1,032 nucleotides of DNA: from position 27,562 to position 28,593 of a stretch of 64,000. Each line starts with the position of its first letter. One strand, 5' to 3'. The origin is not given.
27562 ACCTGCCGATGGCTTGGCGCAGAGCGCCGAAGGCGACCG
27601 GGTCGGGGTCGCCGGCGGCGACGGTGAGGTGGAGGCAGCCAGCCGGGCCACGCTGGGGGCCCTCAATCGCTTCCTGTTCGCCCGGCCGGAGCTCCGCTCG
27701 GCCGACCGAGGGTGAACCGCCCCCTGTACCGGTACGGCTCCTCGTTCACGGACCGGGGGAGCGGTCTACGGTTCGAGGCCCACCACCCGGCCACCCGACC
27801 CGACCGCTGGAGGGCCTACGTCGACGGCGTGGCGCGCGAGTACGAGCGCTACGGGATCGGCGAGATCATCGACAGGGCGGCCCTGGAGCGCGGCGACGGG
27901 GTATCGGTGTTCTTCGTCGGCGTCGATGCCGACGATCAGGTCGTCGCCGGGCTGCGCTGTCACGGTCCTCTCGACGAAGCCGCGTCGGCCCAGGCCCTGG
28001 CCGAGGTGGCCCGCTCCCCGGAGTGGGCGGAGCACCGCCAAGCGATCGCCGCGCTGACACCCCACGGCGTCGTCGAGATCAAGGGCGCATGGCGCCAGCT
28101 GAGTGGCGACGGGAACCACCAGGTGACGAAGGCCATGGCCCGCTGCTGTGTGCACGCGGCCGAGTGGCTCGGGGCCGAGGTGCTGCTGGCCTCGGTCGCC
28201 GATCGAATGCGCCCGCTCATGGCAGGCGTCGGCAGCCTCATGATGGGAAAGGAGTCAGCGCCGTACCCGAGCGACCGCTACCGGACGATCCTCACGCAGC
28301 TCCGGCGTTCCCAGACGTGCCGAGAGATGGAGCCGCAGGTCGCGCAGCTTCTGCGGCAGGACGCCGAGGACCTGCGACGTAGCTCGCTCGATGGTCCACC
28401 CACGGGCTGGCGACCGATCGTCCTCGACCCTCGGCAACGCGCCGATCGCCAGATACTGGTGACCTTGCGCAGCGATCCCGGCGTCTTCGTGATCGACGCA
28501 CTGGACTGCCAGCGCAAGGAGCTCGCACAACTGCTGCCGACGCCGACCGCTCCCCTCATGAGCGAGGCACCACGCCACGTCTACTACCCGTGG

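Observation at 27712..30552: Unusual three-domain fusion: extra GNAT-like N-domain on an Rv1355c-type E1/ThiF-like plus nitroreductase protein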

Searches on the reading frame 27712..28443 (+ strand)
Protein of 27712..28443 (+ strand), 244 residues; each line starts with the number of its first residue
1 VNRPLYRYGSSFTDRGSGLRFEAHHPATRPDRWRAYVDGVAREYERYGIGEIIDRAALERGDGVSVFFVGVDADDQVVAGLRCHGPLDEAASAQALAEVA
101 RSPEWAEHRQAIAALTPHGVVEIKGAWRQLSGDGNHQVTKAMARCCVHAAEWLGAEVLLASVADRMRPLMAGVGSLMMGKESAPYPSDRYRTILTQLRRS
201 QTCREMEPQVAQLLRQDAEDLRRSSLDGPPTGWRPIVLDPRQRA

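Call 5: search_protein_families(library=pfam, proteins=[window:27712-28443:+], max_evalue=10)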
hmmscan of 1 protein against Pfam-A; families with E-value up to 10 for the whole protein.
window:27712-28443:+ (244 aa): 0 families

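Call 6: search_protein_families(library=ncbifam, proteins=[window:27712-28443:+], max_evalue=10)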
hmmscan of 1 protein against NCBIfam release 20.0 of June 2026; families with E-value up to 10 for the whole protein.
window:27712-28443:+ (244 aa): 0 families

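Call 10: find_homologous_proteins(query=window:27712-28416:+)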
Query window:27712-28416:+ (235 aa): 2 proteins with E <= 0.001 among 4626 candidates.
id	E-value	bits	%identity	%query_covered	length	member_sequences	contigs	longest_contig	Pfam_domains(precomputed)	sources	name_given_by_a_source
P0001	6.8e-86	306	69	81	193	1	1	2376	-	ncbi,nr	ncbi:MAG TPA: hypothetical protein VMD28_04075, partial [Acidimicrobiales bacterium]|nr:hypothetical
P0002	2.0e-66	242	66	66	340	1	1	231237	-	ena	-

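Call 17: predict_structure(protein=window:27712-28416:+)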
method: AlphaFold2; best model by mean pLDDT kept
length: 235 residues; sequences in the alignment: 1
mean_pLDDT: 43.0   pTM: 0.35
mean pLDDT of the five models: 43.0, 41.4, 40.0, 39.5, 38.0
residues with pLDDT >= 90: 0; 70-90: 0; 50-70: 39; < 50: 196
segments of 3 or more residues with pLDDT < 50: 1-30, 32-37, 39-66, 69-81, 84-141, 147-186, 202-204, 221-235
pLDDT, mean of each block of 10 residues (from residue 1): 33 42 45 48 46 41 44 40 44 43 46 36 34 37 48 36 42 42 50 57 53 54 37 26
secondary structure, 60 per line:
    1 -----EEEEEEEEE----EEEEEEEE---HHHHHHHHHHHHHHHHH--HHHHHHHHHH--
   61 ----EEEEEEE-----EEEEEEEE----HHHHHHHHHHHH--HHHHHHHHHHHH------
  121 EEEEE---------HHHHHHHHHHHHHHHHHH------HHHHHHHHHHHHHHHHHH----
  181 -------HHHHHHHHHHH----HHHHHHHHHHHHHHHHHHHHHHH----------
elements in order: E6-14 E19-26 H30-46 H49-58 E65-71 E77-84 H89-100 H103-114 E121-125 H135-152 H159-176 H188-198 H203-225

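Call 18: search_protein_representatives(protein=window:27712-28416:+)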
Query: 235 residues. Proteins with E-value up to 0.001 (for the whole library): 181; up to 1e-10: 114; up to 1e-30: 23. The best 150 are listed.
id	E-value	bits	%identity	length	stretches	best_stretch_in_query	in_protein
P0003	7.4e-77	274.3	54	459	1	5-235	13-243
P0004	7.0e-67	241.6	52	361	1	6-224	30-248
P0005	7.1e-64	231.8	49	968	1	6-224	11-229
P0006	1.5e-57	211.1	45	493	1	3-234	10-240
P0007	1.5e-51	191.5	42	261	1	5-225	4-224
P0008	2.1e-48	181.2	43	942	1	6-221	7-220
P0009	2.8e-45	170.9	42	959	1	7-235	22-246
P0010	1.6e-42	161.9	39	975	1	6-225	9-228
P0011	3.9e-40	154.1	40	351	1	6-218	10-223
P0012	8.9e-40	152.9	37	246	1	4-226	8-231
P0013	1.8e-39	152.0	34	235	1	6-224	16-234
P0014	3.0e-38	147.9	39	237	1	14-203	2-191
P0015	6.6e-38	146.8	41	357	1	33-226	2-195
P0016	3.4e-37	144.5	39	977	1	4-215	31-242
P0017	1.0e-35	139.6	37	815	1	2-221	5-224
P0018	2.0e-35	138.7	36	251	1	10-224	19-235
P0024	1.1e-31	126.5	35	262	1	6-232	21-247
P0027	2.2e-30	122.2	36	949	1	4-208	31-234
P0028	3.9e-29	118.1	34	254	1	1-235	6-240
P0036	4.7e-26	108.0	35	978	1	6-225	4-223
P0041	9.5e-25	103.7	33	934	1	8-195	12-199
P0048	4.4e-22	95.0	32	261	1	25-224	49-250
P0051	8.7e-22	94.0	29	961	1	4-192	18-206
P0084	3.4e-16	75.7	31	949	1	14-194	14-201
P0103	5.6e-13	65.2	27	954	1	17-199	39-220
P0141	1.1e-07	47.9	25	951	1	7-193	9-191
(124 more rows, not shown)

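Call 22: list_cluster_members(proteins=[P0005, P0008, P0010, P0007, P0012, P0013, P0018, P0024, P0028, P0048])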
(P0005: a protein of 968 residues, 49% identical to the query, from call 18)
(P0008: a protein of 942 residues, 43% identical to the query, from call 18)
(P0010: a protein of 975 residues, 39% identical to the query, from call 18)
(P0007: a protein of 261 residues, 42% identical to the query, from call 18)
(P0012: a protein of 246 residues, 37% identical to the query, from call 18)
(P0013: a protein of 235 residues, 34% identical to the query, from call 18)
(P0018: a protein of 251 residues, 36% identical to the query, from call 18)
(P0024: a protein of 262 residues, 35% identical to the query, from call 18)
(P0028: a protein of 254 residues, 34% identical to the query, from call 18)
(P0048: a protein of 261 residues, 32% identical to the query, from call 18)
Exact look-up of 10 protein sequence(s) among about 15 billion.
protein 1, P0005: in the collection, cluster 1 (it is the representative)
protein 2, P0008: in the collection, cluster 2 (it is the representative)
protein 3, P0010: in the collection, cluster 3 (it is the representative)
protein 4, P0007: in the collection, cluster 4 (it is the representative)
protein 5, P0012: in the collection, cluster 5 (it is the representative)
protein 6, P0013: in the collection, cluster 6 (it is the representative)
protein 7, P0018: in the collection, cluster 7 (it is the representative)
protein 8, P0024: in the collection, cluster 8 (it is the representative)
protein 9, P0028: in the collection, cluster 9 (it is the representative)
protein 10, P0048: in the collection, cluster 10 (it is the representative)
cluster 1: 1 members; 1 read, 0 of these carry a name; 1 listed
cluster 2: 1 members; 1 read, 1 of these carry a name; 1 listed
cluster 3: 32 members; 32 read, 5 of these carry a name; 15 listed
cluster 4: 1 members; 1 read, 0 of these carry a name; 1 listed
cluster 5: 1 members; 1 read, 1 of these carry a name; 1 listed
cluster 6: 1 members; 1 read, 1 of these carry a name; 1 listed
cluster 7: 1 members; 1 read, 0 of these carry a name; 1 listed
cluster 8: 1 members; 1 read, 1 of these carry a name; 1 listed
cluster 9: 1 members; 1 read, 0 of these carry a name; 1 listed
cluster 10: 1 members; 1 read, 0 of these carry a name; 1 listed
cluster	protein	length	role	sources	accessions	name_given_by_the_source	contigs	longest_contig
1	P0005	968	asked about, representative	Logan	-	-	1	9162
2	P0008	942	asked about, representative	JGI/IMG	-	hypothetical protein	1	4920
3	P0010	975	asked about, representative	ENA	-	-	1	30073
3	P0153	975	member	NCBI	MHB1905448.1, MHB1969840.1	MAG: Rv1355c family protein [Acidimicrobiales bacterium]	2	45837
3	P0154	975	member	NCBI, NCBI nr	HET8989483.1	MAG TPA: Rv1355c family protein [Acidimicrobiales bacterium] | Rv1355c family protein [Acidimicrobiales bacterium]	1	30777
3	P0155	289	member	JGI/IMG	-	hypothetical protein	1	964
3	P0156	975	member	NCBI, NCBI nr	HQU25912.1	MAG TPA: Rv1355c family protein [Acidimicrobiales bacterium] | Rv1355c family protein [Acidimicrobiales bacterium]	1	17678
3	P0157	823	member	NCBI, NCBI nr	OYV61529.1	MAG: hypothetical protein B7Z69_00600 [Actinobacteria bacterium 21-73-9]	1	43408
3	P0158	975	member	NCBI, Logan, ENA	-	-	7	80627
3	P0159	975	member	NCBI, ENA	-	-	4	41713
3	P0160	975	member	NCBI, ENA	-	-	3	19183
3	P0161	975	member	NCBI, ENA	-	-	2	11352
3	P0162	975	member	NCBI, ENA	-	-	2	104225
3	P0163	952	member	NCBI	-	-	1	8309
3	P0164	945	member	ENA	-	-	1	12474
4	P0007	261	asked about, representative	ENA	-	-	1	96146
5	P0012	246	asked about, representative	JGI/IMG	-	hypothetical protein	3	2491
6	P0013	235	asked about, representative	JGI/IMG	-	hypothetical protein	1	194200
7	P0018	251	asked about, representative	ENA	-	-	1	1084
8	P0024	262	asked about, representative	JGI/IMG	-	hypothetical protein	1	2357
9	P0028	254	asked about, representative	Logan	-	-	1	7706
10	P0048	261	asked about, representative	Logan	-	-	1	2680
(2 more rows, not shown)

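Call 25: find_homologous_proteins(query=A1, max_evalue=0.001)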
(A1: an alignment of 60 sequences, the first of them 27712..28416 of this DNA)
Query A1 (60 sequences) (235 aa, profile of the alignment): 6 proteins with E <= 0.001 among 8000 candidates.
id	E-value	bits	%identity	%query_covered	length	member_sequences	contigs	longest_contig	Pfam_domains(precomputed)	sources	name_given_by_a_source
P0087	8.9e-80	286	27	81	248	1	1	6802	-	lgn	-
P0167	8.1e-75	269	29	90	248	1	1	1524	-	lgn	-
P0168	1.3e-73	265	29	78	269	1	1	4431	-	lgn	-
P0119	5.5e-68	247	28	71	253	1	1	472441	-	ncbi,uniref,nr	ncbi:hypothetical protein GCM10007304_39250 [Rhodococcoides trifolii]|uniref:Uncharacterized protein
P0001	2.6e-62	228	69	81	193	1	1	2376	-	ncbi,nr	ncbi:MAG TPA: hypothetical protein VMD28_04075, partial [Acidimicrobiales bacterium]|nr:hypothetical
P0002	2.2e-47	179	66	66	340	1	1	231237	-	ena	-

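Call 31: search_solved_structures(query=A1, max_evalue=10, show_alignments=2)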
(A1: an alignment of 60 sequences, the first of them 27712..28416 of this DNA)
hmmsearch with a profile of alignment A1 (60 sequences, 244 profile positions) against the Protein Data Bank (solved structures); distinct sequences matched with E-value up to 10: 5.
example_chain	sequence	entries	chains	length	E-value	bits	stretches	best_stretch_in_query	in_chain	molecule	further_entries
6a6b_A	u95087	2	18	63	0.79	12.2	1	163-194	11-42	Alpha-synuclein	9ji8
9w08_D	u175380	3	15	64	0.82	12.1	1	163-194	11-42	Alpha-synuclein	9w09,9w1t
9tpt_B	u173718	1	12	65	0.84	12.1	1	163-194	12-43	Alpha-synuclein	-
6l4s_A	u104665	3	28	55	0.89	12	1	163-194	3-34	Alpha-synuclein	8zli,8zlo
10xu_A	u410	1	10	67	0.9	12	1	163-194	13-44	Alpha-synuclein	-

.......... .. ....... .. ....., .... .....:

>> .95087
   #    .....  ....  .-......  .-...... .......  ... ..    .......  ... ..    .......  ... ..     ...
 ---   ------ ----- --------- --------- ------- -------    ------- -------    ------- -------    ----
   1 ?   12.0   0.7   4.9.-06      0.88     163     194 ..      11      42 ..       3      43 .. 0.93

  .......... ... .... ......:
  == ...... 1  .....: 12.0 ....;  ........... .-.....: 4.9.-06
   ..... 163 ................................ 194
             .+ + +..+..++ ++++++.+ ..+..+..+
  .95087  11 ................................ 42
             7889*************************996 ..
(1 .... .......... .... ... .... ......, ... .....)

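Call 32: search_protein_families(library=pfam, alignment_id=A1, max_evalue=1)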
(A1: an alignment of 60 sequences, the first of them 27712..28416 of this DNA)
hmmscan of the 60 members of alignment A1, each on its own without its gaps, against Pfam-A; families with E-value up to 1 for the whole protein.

A. member 1, window:27712-28416:+ (235 aa): 0 families

B. families by the number of members that match (of 60 scanned): 22 families
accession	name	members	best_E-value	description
PF20844.2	PCF11_RFEG_rpt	3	0.032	Pre-mRNA cleavage complex 2 protein Pcf11, RFEGP repeat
PF01568.27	Molydop_binding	2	0.02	Molydopterin dinucleotide binding domain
PF19294.4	DACZ_N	2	0.06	Diadenylate cyclase, N-terminal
PF23835.1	DUF7205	1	0.00057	Domain of unknown function (DUF7205)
PF11432.13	DUF3197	1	0.013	Protein of unknown function (DUF3197)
PF19901.4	DUF6374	1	0.031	Family of unknown function (DUF6374)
PF25313.1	BRWD_AD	1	0.031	BRWD/PHIP ancillary domain-like domain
PF25719.1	UL145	1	0.069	Cytomegalovirus UL145 protein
PF21079.2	GDH_HM2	1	0.077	Glutamate dehydrogenase, helical motif 2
PF11943.13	DUF3460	1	0.081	Protein of unknown function (DUF3460)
PF08424.15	NRDE-2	1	0.091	NRDE-2, necessary for RNA interference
PF22847.2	BT_3657-like_N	1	0.094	Arabinosidase BT_3657-like, N-terminal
PF19563.4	DUF6085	1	0.095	Family of unknown function (DUF6085)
PF01125.22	BUD31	1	0.1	Pre-mRNA-splicing factor BUD31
PF10414.14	CysG_dimeriser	1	0.11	Sirohaem synthase dimerisation region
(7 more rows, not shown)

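Call 40: predict_structure(alignment_id=A1)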
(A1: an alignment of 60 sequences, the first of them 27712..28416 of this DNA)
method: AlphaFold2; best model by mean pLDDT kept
length: 235 residues; sequences in the alignment: 60
mean_pLDDT: 95.0   pTM: 0.91
mean pLDDT of the five models: 95.0, 94.5, 94.5, 94.3, 93.9
residues with pLDDT >= 90: 219; 70-90: 8; 50-70: 8; < 50: 0
segments of 3 or more residues with pLDDT < 50: none
pLDDT, mean of each block of 10 residues (from residue 1): 85 97 98 98 95 96 98 98 98 97 98 98 97 92 97 97 96 96 96 97 94 97 87 61
secondary structure, 60 per line:
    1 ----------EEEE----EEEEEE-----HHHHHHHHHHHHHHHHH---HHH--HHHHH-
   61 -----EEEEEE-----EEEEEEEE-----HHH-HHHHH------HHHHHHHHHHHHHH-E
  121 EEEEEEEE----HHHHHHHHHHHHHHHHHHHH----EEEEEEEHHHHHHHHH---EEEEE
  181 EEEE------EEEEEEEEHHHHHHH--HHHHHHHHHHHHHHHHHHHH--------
elements in order: E11-14 E19-24 H30-46 H55-59 E66-71 E77-84 H94-98 H105-118 E120-128 H133-152 E157-163 H164-172 E176-184 E191-198 H199-205 H208-227

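Call 44: fold_search(model_id=the predicted structure, library=pdb)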
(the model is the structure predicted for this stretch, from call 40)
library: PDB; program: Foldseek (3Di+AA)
matches with E <= 10: 930; with E <= 0.001: 309
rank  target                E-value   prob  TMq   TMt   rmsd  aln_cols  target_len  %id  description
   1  2zxv_A                2.0e-07  1.00  0.45  0.53   5.7       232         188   16  Crystal structure of putative acetyltransferase from T. thermophilus HB8 (released 2009-02-17)
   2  2g0b_A                4.0e-07  1.00  0.60  0.73   4.0       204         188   13  The structure of FeeM, an N-acyl amino acid synthase from uncultured soil microbes (released 2006-09-26)
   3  8gxk_C                4.0e-07  1.00  0.50  0.61   5.3       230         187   16  Pseudomonas jinjuensis N-acetyltransferase (released 2022-10-12)
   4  8gxj_A                4.8e-07  1.00  0.47  0.55   5.7       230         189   17  Pseudomonas aeruginosa N-acetyltransferase domain-containing protein PA3270 (released 2022-10-12)
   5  2g0b_H                5.9e-07  1.00  0.56  0.74   4.5       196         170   15  The structure of FeeM, an N-acyl amino acid synthase from uncultured soil microbes (released 2006-09-26)
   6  8gxk_D                5.9e-07  1.00  0.47  0.56   5.9       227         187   18  Pseudomonas jinjuensis N-acetyltransferase (released 2022-10-12)
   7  2g0b_D                7.1e-07  1.00  0.58  0.73   4.2       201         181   13  The structure of FeeM, an N-acyl amino acid synthase from uncultured soil microbes (released 2006-09-26)
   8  2g0b_C                8.6e-07  1.00  0.58  0.72   3.9       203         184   13  The structure of FeeM, an N-acyl amino acid synthase from uncultured soil microbes (released 2006-09-26)
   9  8gxk_A                9.7e-07  1.00  0.50  0.60   5.1       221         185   16  Pseudomonas jinjuensis N-acetyltransferase (released 2022-10-12)
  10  8gxj_B                1.2e-06  1.00  0.47  0.57   5.7       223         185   17  Pseudomonas aeruginosa N-acetyltransferase domain-containing protein PA3270 (released 2022-10-12)
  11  5w8a                  1.5e-06  1.00  0.51  0.56   5.6       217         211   14  The structure of a COA-dependent acyl-homoserine lactone synthase, BjaI, with SAM and isopentyl-CoA (released 2017-08-23)
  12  5w8g                  1.6e-06  1.00  0.50  0.54   7.5       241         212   14  The structure of a COA-dependent acyl-homoserine lactone synthase, BjaI, with SAH (released 2017-08-23)
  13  8gxj_C                1.9e-06  1.00  0.46  0.56   5.6       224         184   18  Pseudomonas aeruginosa N-acetyltransferase domain-containing protein PA3270 (released 2022-10-12)
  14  1tiq_A                2.1e-06  1.00  0.44  0.56   5.7       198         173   14  Crystal Structure of an Acetyltransferase (PaiA) in complex with CoA and DTT from Bacillus subtilis, Northeast Structu (released 2004-07-13)
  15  8gxf_A                2.2e-06  1.00  0.47  0.56   5.6       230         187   16  Pseudomonas flexibilis GCN5 family acetyltransferase (released 2022-10-19)
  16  2g0b_B                2.4e-06  1.00  0.57  0.69   3.9       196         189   14  The structure of FeeM, an N-acyl amino acid synthase from uncultured soil microbes (released 2006-09-26)
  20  2g0b_G                3.2e-06  1.00  0.55  0.72   3.9       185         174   14  The structure of FeeM, an N-acyl amino acid synthase from uncultured soil microbes (released 2006-09-26)
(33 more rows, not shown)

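Call 58: list_cluster_members(proteins=[P0027, P0041, P0051, P0084, P0103, P0141, P0036, P0016, P0009, P0017])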
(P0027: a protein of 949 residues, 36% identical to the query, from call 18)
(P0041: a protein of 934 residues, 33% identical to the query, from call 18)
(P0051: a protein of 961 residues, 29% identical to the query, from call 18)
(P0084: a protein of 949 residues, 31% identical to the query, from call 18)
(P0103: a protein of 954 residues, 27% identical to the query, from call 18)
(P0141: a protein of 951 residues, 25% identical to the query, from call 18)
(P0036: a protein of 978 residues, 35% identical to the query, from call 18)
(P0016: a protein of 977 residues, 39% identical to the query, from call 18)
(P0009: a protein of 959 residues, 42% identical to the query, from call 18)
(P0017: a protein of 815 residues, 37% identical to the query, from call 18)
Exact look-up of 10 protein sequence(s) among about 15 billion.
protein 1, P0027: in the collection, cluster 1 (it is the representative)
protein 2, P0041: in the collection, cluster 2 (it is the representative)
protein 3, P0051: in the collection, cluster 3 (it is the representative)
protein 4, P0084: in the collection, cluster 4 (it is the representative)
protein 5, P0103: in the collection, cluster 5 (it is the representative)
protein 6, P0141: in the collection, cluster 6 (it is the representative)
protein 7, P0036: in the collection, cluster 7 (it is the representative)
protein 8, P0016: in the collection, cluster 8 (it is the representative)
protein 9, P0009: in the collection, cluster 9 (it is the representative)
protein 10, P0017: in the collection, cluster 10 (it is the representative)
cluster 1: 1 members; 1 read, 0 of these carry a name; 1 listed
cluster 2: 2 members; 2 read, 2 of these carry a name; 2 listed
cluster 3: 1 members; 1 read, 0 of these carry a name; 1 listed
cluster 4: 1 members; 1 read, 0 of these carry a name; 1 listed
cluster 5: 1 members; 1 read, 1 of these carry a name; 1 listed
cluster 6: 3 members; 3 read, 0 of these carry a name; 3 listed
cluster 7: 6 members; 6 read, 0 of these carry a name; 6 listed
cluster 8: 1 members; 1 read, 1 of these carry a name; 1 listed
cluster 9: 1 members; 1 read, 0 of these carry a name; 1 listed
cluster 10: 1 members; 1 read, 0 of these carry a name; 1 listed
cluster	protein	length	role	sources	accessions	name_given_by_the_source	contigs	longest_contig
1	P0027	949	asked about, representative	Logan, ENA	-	-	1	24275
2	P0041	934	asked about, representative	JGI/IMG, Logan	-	nitroreductase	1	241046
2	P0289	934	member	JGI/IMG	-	nitroreductase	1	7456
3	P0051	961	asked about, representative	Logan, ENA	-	-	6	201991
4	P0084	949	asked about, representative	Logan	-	-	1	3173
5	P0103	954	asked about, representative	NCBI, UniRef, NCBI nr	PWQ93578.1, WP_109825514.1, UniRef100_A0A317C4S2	Rv1355c family protein [Leucothrix arctica] | THIF-type NAD/FAD binding fold domain-containing protein n=1 Tax=Leucothrix arctica ...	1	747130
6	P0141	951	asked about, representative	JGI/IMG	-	-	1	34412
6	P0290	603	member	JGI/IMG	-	-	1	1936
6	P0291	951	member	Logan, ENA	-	-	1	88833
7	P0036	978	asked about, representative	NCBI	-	-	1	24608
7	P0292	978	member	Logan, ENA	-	-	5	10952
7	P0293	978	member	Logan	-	-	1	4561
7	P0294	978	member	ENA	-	-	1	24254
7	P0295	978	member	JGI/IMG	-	-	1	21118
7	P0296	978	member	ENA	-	-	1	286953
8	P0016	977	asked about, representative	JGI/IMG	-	molybdopterin/thiamine biosynthesis adenylyltransferase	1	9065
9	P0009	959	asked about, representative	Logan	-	-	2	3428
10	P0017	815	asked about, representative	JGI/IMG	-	-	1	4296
